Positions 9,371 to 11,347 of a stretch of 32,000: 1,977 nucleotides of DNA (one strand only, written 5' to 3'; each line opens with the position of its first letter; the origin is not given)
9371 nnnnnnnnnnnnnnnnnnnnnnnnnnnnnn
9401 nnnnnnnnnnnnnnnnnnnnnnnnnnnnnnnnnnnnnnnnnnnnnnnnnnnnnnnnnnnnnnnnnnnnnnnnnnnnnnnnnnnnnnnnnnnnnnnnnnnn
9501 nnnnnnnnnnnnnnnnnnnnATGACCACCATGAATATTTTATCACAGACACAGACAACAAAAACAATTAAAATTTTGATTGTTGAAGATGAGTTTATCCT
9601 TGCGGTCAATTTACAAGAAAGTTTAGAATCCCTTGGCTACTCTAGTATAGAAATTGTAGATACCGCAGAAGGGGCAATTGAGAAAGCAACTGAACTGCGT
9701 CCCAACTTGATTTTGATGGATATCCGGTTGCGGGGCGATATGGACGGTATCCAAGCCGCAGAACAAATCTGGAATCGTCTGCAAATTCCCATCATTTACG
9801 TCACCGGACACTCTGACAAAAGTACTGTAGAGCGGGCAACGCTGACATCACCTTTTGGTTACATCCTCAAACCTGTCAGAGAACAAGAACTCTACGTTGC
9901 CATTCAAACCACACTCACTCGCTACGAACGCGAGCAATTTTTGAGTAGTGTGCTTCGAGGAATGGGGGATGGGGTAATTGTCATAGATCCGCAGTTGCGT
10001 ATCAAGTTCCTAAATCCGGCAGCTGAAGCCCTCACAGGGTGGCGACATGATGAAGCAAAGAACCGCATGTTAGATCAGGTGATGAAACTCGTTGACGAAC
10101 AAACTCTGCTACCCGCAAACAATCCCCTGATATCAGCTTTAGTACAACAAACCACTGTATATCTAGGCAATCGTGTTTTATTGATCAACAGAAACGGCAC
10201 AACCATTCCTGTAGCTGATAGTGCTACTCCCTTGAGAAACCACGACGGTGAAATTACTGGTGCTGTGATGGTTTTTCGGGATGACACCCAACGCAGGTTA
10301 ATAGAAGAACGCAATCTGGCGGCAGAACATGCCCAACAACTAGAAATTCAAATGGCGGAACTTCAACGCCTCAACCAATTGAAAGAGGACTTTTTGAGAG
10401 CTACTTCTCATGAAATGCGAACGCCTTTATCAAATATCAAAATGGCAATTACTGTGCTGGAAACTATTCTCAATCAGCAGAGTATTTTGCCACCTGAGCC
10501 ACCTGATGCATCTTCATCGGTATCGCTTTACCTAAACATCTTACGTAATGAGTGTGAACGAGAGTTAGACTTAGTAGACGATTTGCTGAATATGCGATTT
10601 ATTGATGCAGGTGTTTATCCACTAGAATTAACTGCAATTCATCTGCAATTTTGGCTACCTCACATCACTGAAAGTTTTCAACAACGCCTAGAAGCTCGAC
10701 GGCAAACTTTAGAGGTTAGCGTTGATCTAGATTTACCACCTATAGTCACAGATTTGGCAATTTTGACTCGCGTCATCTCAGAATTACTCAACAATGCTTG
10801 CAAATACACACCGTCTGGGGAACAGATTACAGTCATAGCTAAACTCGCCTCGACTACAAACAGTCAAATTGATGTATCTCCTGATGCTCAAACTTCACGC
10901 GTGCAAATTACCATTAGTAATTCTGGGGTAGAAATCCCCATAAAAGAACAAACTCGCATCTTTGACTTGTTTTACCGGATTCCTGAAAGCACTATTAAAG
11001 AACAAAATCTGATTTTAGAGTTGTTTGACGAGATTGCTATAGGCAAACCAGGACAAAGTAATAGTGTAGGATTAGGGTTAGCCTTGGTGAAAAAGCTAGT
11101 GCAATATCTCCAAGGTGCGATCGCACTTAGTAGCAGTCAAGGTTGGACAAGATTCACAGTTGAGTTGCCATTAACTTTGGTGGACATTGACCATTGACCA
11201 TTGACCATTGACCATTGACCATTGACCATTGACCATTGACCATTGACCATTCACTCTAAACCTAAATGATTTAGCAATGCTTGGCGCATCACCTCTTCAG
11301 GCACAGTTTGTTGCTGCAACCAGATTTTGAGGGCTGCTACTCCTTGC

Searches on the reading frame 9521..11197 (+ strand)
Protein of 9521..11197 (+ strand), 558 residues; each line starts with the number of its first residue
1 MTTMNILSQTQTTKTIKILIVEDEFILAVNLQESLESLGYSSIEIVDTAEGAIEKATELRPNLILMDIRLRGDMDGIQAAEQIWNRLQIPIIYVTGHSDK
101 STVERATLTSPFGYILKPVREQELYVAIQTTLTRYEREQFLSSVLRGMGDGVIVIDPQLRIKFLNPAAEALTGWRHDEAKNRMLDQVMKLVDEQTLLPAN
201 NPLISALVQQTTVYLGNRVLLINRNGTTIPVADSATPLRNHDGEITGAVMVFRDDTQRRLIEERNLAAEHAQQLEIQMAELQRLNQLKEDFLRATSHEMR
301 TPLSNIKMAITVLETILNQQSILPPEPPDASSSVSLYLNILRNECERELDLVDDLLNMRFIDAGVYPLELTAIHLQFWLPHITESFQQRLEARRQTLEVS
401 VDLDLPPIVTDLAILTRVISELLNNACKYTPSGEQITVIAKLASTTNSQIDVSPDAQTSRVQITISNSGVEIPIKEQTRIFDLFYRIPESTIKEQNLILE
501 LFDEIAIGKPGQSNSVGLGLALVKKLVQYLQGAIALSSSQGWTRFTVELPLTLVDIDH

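Call 7: search_protein_families(library=pfam, proteins=[window:9521-11197:+], max_evalue=0.01)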
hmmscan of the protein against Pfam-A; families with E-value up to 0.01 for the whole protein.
window:9521-11197:+ (558 aa): 8 families
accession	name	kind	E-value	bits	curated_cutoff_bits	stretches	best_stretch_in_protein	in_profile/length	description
PF00072.30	Response_reg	-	3.6e-21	75.9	30.2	1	18-128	1-110/111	Response regulator receiver domain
PF02518.31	HATPase_c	-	1.2e-17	64.7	26.4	1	412-552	3-110/111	Histidine kinase-, DNA gyrase B-, and HSP90-like ATPase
PF00989.32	PAS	-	1.4e-14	54.5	22.6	1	140-254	2-112/113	PAS fold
PF08448.16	PAS_4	-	2e-10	41.3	23.1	1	148-259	4-109/110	PAS fold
PF00512.31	HisKA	-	1.2e-09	38.5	26.9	1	288-364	2-66/66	His Kinase A (phospho-acceptor) domain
PF13426.13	PAS_9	-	2.1e-07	31.6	27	1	150-256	2-102/103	PAS domain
PF13188.13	PAS_8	-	3.8e-07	30.2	21.8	1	140-181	2-43/65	PAS domain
PF08447.18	PAS_3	-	0.00049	20.7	25.6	1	163-248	3-85/89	PAS fold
